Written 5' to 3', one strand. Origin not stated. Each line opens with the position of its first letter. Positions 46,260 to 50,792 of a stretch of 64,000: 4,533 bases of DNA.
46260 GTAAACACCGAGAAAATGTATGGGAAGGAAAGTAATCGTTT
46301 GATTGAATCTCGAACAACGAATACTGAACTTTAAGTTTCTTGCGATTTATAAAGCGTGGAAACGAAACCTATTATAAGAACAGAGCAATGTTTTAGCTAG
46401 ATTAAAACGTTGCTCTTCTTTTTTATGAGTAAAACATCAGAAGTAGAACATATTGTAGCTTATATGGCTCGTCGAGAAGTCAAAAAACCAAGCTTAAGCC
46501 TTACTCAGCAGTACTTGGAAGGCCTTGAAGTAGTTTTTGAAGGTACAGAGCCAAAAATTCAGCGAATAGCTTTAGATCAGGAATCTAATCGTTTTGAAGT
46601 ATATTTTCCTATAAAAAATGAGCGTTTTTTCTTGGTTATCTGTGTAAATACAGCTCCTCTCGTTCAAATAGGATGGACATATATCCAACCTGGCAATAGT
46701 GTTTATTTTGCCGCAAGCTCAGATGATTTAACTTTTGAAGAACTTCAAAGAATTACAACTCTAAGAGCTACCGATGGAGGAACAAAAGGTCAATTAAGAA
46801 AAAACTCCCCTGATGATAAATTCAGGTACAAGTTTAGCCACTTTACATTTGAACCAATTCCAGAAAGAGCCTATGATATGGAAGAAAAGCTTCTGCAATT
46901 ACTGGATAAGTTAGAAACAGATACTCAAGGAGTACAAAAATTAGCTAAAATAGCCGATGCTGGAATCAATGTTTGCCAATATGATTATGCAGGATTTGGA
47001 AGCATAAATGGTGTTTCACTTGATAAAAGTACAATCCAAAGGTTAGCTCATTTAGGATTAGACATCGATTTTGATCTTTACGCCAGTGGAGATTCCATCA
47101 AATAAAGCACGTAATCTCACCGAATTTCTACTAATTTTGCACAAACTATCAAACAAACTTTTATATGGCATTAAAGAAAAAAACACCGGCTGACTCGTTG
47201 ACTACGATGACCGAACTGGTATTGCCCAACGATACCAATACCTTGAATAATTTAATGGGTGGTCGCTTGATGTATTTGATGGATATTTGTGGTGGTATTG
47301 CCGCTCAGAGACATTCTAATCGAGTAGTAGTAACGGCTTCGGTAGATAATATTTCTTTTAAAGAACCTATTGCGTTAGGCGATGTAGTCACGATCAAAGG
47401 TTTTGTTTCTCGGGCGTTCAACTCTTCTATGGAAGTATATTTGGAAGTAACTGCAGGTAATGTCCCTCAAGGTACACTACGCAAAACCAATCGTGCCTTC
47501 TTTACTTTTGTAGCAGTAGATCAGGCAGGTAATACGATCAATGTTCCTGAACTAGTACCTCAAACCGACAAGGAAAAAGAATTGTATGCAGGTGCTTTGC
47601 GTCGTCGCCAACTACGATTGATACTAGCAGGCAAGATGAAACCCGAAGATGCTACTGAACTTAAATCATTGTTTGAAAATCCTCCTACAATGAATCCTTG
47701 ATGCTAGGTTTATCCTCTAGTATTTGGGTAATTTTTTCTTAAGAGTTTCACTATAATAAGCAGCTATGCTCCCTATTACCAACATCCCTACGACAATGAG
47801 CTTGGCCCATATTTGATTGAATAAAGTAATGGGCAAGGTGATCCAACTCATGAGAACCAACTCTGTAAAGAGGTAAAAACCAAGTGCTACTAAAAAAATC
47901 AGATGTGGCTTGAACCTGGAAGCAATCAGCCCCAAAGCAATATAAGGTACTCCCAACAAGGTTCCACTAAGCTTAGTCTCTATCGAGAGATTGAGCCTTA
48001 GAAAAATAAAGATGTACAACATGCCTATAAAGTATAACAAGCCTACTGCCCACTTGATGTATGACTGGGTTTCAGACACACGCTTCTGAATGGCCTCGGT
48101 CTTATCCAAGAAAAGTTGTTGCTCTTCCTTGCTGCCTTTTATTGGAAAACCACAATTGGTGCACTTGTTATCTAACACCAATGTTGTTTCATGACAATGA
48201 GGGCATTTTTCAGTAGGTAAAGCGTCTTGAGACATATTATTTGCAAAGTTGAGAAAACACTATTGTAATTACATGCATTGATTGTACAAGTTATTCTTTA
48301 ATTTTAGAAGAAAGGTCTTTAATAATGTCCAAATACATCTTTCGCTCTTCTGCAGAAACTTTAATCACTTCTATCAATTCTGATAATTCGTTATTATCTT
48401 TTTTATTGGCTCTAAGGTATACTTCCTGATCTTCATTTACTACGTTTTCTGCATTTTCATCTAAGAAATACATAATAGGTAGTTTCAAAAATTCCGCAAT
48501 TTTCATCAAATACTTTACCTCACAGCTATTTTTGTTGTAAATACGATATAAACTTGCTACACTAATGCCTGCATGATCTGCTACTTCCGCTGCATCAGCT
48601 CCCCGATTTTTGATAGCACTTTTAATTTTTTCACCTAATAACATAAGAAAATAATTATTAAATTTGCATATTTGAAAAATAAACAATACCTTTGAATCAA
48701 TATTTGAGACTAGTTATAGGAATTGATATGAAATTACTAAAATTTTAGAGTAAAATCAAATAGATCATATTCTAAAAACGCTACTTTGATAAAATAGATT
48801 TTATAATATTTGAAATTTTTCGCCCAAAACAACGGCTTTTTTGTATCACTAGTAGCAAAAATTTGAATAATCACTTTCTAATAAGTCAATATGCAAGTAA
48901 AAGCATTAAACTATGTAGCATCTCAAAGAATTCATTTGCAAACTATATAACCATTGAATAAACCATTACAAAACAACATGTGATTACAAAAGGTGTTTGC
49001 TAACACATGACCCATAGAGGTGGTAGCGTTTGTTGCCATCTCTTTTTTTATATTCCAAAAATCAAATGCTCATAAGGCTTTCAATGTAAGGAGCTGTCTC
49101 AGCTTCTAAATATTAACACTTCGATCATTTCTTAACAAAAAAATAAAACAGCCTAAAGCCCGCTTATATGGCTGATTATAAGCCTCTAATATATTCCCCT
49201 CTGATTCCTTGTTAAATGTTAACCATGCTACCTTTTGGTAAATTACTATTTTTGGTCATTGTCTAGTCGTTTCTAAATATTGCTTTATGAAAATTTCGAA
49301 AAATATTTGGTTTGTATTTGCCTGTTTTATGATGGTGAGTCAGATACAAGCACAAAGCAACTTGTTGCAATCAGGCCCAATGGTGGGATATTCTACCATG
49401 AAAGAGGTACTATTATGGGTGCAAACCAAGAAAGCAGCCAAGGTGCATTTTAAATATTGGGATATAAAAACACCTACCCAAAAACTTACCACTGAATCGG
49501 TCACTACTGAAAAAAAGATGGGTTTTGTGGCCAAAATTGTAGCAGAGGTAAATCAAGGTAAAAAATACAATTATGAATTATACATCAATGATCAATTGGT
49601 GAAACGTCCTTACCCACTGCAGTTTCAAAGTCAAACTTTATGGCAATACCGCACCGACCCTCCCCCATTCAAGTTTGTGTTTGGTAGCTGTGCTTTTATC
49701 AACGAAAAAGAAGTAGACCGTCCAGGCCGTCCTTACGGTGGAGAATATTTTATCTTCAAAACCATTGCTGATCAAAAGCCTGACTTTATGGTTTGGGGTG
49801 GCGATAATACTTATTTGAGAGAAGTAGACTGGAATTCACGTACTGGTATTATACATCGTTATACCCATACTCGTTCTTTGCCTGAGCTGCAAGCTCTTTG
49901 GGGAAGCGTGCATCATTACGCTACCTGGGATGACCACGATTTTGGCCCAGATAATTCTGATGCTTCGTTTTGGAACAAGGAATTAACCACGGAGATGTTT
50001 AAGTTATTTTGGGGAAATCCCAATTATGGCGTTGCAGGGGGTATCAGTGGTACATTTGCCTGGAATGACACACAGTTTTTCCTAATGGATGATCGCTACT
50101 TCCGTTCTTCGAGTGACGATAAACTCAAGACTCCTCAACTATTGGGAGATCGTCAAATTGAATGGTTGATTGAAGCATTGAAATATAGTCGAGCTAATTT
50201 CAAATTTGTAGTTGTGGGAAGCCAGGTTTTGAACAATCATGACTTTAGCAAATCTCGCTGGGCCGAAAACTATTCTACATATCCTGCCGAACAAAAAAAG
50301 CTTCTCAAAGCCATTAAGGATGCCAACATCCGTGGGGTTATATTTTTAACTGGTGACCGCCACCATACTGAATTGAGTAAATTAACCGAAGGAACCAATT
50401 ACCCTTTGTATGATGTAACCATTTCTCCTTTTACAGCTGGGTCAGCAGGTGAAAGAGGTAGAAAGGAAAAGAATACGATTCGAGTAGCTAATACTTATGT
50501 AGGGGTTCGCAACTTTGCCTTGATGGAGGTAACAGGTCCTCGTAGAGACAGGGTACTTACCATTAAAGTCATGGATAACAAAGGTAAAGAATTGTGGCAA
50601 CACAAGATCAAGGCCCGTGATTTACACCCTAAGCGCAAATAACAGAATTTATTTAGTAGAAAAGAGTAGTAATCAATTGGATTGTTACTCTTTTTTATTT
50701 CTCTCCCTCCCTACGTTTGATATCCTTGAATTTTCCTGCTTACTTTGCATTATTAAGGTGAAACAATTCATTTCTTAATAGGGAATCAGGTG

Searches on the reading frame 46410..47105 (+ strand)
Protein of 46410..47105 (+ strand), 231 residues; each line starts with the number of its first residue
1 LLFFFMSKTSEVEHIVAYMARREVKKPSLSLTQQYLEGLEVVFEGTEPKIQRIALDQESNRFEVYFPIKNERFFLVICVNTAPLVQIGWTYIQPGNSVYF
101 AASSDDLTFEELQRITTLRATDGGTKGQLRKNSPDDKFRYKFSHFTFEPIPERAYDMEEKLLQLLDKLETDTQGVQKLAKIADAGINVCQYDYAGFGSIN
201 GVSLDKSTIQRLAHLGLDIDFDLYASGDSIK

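Call 21: search_protein_families(library=pfam, proteins=[window:46410-47105:+])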
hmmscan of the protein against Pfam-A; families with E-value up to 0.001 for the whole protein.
window:46410-47105:+ (231 aa): 1 family
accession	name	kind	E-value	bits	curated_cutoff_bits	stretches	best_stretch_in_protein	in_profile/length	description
PF14106.11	DUF4279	-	1.6e-12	48.1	25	1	104-221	2-116/116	Domain of unknown function (DUF4279)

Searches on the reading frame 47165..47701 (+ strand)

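Call 21: search_protein_families(library=pfam, proteins=[window:47165-47701:+])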
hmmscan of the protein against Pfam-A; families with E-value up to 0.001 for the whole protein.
window:47165-47701:+ (178 aa): 1 family
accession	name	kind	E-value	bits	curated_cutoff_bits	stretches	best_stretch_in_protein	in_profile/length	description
PF03061.28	4HBT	-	1.2e-15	58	20.6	1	28-99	2-74/79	Thioesterase superfamily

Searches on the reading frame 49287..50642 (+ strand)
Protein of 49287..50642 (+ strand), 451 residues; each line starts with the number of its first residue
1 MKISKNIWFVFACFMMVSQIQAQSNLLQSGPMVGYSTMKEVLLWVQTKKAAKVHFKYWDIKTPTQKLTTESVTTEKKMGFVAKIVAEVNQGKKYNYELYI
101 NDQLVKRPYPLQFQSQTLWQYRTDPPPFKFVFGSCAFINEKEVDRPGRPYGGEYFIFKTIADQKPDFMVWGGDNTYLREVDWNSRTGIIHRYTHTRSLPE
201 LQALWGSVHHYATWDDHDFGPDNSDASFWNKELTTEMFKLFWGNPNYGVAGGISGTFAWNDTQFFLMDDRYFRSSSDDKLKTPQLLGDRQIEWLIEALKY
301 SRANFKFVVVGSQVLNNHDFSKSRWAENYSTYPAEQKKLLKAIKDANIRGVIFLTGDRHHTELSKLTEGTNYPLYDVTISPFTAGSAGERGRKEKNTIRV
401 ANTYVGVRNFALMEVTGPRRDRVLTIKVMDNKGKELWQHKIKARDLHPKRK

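Call 21: search_protein_families(library=pfam, proteins=[window:49287-50642:+])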
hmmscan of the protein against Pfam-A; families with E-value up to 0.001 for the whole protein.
window:49287-50642:+ (451 aa): 2 families
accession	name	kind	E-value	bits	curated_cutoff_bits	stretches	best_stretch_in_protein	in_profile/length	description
PF09423.15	PhoD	-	3.6e-22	79.4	27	1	262-396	154-300/343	PhoD-like phosphatase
PF25077.1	DUF7800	-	3.5e-07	30.7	27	1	27-114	4-85/89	Domain of unknown function (DUF7800)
